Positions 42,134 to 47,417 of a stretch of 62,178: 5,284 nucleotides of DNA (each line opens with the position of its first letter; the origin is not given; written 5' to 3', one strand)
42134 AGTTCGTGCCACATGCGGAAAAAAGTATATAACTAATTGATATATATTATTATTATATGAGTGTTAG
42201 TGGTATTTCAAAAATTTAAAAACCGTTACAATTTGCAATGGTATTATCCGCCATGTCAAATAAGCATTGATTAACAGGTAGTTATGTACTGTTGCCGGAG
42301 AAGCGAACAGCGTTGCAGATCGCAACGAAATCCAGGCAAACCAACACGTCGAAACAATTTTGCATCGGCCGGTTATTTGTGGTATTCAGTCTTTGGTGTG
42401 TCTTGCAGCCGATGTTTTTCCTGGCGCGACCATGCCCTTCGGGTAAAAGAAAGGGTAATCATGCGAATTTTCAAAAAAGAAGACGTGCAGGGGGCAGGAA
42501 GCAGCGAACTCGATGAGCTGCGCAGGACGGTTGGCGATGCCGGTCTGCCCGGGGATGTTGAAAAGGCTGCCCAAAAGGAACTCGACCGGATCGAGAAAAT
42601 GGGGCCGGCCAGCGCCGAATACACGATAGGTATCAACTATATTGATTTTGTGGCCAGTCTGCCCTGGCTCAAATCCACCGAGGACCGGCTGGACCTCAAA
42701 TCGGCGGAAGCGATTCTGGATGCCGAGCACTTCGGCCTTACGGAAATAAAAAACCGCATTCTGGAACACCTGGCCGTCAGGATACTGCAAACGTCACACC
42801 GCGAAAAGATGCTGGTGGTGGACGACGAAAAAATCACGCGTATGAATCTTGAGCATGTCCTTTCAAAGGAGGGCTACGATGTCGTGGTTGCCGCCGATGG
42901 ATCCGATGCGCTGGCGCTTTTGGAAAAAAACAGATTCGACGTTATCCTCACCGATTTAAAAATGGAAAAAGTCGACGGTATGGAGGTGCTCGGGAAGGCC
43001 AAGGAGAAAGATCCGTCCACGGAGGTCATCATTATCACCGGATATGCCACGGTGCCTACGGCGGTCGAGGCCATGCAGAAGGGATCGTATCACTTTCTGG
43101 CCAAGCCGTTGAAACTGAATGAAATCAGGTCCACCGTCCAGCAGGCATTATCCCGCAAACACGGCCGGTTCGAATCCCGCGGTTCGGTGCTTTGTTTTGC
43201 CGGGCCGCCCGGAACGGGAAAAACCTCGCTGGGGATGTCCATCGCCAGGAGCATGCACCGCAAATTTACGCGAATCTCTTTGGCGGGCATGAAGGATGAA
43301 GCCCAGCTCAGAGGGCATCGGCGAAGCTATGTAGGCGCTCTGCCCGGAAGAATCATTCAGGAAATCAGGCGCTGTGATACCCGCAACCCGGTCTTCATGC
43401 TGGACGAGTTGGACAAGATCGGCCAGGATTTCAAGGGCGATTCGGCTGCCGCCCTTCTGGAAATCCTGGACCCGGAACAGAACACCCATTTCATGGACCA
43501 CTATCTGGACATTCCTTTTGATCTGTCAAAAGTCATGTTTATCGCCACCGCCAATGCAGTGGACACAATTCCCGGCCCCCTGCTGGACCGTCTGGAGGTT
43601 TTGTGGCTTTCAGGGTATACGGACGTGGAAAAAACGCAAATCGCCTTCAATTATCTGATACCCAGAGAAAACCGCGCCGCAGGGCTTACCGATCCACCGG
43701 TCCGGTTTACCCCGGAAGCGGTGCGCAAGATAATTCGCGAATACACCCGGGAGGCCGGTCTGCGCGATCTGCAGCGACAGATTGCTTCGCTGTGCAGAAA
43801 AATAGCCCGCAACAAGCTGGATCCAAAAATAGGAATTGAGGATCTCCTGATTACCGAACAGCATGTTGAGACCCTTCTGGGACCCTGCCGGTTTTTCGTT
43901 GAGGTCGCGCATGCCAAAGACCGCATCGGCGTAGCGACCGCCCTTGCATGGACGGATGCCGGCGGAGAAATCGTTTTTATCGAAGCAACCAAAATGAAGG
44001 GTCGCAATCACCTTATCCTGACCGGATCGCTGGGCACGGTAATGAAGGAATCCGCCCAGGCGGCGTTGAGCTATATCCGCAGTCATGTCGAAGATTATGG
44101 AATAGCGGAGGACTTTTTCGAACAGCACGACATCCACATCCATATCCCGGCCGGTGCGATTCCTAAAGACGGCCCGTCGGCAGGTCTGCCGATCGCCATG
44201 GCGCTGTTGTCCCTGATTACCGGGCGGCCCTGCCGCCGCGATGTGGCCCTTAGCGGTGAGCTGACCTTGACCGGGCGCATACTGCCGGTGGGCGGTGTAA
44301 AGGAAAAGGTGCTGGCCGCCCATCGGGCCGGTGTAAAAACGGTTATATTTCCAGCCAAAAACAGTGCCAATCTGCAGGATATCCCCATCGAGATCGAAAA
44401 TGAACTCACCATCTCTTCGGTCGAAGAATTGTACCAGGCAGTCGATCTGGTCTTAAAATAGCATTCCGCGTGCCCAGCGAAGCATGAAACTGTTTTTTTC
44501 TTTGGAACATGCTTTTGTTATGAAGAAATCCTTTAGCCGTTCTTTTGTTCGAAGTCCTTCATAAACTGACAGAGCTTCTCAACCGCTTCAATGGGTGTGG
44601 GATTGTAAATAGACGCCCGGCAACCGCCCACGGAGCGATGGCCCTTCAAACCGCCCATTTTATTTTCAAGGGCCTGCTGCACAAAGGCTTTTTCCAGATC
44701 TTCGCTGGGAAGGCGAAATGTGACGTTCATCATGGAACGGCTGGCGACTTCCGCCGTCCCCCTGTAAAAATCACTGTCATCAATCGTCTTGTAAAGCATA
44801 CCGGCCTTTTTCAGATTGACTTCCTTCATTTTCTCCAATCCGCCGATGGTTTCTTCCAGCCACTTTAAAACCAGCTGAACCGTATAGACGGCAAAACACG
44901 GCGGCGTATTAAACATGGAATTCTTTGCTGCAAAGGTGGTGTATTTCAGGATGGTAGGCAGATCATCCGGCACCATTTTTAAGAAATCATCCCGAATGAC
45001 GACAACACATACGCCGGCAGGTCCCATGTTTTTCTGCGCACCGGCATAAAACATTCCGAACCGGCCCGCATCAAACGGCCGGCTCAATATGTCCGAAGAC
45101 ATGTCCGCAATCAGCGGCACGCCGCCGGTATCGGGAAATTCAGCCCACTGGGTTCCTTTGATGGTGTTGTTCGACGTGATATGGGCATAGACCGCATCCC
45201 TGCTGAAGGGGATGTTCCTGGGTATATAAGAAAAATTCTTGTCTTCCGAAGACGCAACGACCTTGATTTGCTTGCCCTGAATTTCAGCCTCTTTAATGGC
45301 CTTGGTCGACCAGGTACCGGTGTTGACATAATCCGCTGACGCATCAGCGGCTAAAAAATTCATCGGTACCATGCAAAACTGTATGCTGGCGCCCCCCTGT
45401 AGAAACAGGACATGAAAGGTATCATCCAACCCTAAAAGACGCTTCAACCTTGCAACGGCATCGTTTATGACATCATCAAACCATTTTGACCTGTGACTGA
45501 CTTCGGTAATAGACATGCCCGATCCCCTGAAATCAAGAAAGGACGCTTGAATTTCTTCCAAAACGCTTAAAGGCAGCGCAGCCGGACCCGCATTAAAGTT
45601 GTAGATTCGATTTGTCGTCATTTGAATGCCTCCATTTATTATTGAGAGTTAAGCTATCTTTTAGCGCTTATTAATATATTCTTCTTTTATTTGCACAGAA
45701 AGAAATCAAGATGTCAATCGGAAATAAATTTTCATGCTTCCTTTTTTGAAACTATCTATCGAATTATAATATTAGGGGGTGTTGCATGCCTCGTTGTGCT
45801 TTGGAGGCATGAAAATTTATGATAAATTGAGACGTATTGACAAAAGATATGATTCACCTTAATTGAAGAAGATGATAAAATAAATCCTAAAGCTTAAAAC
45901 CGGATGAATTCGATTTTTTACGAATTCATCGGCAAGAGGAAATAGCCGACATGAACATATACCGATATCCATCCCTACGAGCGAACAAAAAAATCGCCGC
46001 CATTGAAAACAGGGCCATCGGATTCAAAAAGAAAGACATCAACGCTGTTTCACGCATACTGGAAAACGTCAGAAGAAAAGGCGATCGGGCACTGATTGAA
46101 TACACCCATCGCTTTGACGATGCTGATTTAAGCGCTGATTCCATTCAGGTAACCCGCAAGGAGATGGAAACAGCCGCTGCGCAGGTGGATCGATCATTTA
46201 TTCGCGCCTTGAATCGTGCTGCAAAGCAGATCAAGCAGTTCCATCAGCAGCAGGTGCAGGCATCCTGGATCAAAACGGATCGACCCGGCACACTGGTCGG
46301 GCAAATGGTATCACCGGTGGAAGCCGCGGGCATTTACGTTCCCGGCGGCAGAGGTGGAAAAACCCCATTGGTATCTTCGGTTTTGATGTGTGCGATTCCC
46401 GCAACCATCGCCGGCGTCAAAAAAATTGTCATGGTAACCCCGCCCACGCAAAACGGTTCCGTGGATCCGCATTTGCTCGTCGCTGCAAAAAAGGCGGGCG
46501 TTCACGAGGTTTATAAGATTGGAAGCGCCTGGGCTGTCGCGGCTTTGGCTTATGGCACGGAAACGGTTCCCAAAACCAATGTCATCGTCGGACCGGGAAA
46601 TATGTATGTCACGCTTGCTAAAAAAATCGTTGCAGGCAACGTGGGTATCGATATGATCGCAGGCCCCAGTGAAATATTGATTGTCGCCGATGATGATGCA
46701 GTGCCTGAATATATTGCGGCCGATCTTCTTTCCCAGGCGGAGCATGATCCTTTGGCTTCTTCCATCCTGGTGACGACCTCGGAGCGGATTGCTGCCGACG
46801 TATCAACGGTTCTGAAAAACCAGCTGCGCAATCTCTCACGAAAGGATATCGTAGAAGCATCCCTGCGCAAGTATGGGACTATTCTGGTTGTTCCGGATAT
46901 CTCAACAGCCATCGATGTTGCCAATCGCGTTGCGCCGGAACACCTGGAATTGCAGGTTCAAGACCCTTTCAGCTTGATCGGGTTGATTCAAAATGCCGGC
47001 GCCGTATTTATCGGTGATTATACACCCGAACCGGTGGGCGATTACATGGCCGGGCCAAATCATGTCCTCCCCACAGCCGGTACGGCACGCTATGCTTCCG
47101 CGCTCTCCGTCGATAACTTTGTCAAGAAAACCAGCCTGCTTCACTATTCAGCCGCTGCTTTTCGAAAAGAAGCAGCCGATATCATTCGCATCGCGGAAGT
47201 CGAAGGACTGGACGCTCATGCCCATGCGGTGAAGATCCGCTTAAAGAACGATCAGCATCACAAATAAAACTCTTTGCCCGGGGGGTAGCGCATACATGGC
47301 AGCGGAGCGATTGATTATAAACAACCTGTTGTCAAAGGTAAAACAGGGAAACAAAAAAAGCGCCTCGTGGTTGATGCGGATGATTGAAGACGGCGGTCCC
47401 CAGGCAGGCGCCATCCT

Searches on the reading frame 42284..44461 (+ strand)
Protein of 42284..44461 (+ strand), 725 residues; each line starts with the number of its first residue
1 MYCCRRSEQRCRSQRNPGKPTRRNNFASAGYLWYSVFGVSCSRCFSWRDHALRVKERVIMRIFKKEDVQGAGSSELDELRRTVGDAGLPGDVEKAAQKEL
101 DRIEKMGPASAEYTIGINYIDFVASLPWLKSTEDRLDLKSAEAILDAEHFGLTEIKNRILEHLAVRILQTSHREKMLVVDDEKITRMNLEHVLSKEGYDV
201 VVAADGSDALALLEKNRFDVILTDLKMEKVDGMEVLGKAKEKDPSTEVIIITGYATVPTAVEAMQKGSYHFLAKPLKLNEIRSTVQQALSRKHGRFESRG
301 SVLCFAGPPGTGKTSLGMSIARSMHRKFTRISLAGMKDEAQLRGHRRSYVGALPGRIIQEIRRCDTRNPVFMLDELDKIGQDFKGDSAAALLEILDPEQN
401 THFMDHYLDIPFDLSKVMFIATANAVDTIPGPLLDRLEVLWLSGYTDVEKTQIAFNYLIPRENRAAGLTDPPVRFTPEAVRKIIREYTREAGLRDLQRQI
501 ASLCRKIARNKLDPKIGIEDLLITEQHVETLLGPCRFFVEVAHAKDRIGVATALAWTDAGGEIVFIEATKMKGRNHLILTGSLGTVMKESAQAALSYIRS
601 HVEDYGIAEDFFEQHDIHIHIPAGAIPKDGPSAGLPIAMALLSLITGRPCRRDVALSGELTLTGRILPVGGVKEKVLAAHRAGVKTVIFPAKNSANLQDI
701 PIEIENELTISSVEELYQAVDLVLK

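Call 3: search_protein_families(library=pfam, proteins=[window:42284-44461:+])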
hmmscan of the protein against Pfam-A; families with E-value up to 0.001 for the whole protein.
window:42284-44461:+ (725 aa): 7 families
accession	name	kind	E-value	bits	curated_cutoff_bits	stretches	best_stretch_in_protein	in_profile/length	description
PF05362.19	Lon_C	-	1.6e-81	273.2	21.1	1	523-724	2-203/205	Lon protease (S16) C-terminal proteolytic domain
PF00072.30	Response_reg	-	7.3e-29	100.6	30.2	1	177-285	2-110/111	Response regulator receiver domain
PF00004.35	AAA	-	9.5e-22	78.3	21.2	1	303-439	1-125/131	ATPase family associated with various cellular activities (AAA)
PF22667.2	Lon_lid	-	1.4e-18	66.7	27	1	465-512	2-49/57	Lon protease AAA+ ATPase lid domain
PF13541.12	ChlI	-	3.3e-14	53.2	27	1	566-693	1-121/121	Subunit ChlI of Mg-chelatase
PF07728.20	AAA_5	-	8.1e-07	29.6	22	1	303-428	2-130/139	AAA domain (dynein-related subfamily)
PF07724.20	AAA_2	-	0.00014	22.4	27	1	303-425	6-125/166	AAA domain (Cdc48 subfamily)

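Call 4: search_protein_families(library=ncbifam, proteins=[window:42284-44461:+])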
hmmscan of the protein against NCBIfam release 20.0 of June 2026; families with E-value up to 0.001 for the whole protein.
window:42284-44461:+ (725 aa): 113 families (the best 25 are shown)
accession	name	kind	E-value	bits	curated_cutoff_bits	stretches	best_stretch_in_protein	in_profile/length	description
TIGR00763.1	lon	equivalog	1.7e-209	698.2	608.05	2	292-721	345-792/795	endopeptidase La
NF008053.0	PRK10787.1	equivalog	2.2e-163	545.2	891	2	297-724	346-771/784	endopeptidase La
NF008469.0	PRK11361.1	equivalog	1.1e-27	96.8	714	1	173-292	4-123/461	acetoacetate metabolism transcriptional regulator AtoC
NF053512.1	nitric_RR_NosR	exception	5.1e-27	94.9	400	1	176-295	1-121/422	response regulator c-di-GMP phosphodiesterase, NosR family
TIGR02903.1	spore_lon_C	equivalog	4.2e-25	88.3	678.8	1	516-723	411-614/615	Lon family ATP-dependent protease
NF006900.1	PRK09390.1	equivalog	8.7e-25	87.4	255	1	172-293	3-124/203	response regulator FixJ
TIGR01818.1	ntrC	equivalog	3.7e-24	85.4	558.6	1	177-297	2-122/463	nitrogen regulation protein NR(I)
NF051870.1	NAssimRespRegNtrX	equivalog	5.9e-23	81.5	600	1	175-296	3-126/452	nitrogen assimilation response regulator NtrX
TIGR02902.1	spore_lonB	equivalog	6.6e-23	81.1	723.3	1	588-719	406-526/531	ATP-dependent protease LonB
NF011695.0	PRK15115.1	equivalog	1.4e-22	80.1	763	1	174-292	7-125/445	two-component system response regulator GlrR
NF047793.1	ResRegPgtA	equivalog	2.5e-22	79.3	650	1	171-298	3-130/414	two-component system response regulator PgtA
TIGR00764.1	lon_rel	equivalog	2.5e-22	79.2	516.6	1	547-724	418-593/608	ATP-dependent protease LonB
NF007689.0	PRK10365.1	equivalog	3e-22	79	760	1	174-293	6-125/441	sigma-54-dependent response regulator transcription factor ZraR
NF046022.1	RespRegCpdRBruc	equivalog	1.2e-21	76.9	180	1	175-288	3-116/120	cell cycle two-component system response regulator CpdR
NF008176.1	PRK10923.1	equivalog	5.7e-20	71.3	620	1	173-296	3-126/469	nitrogen regulation protein NR(I)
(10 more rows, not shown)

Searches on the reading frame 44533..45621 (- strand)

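Call 3: search_protein_families(library=pfam, proteins=[window:44533-45621:-])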
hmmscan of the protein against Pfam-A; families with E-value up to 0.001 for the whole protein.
window:44533-45621:- (362 aa): 1 family
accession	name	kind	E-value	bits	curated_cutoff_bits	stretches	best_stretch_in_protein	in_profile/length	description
PF00266.25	Aminotran_5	-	3.9e-41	141.7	21.5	1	6-350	1-371/371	Aminotransferase class-V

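Call 4: search_protein_families(library=ncbifam, proteins=[window:44533-45621:-])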
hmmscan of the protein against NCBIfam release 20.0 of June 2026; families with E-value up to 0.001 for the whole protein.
window:44533-45621:- (362 aa): 5 families
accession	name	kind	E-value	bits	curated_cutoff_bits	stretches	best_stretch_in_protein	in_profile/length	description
NF003764.0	PRK05355.1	equivalog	4e-148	493.1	253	1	4-361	2-356/357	3-phosphoserine/phosphohydroxythreonine transaminase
TIGR01364.1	serC_1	equivalog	2.5e-142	474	443.6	1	6-361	1-358/358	phosphoserine transaminase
NF009112.0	PRK12462.1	equivalog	2.7e-128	427.8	563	1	6-361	6-364/365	phosphoserine transaminase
NF002841.0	PRK03080.1-2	equivalog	8.5e-06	25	477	1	40-310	38-319/389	phosphoserine transaminase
TIGR03301.1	PhnW-AepZ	equivalog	0.00069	19.1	360.8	0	40-308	21-303/355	2-aminoethylphosphonate aminotransferase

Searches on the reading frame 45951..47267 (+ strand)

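Call 3: search_protein_families(library=pfam, proteins=[window:45951-47267:+])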
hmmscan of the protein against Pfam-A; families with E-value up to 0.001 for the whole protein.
window:45951-47267:+ (438 aa): 1 family
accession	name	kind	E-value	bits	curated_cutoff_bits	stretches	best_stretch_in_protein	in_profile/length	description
PF00815.25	Histidinol_dh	-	3.7e-168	560.2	27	1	30-431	12-411/411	Histidinol dehydrogenase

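Call 4: search_protein_families(library=ncbifam, proteins=[window:45951-47267:+])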
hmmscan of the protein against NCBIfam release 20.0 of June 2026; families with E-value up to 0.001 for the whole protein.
window:45951-47267:+ (438 aa): 2 families
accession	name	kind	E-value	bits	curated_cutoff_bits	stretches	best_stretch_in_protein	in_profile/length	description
TIGR00069.1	hisD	equivalog_domain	9e-163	542.1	243.8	1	33-430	1-393/393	histidinol dehydrogenase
NF010343.0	PRK13770.1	equivalog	1e-107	360.5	647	1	26-430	18-414/416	histidinol dehydrogenase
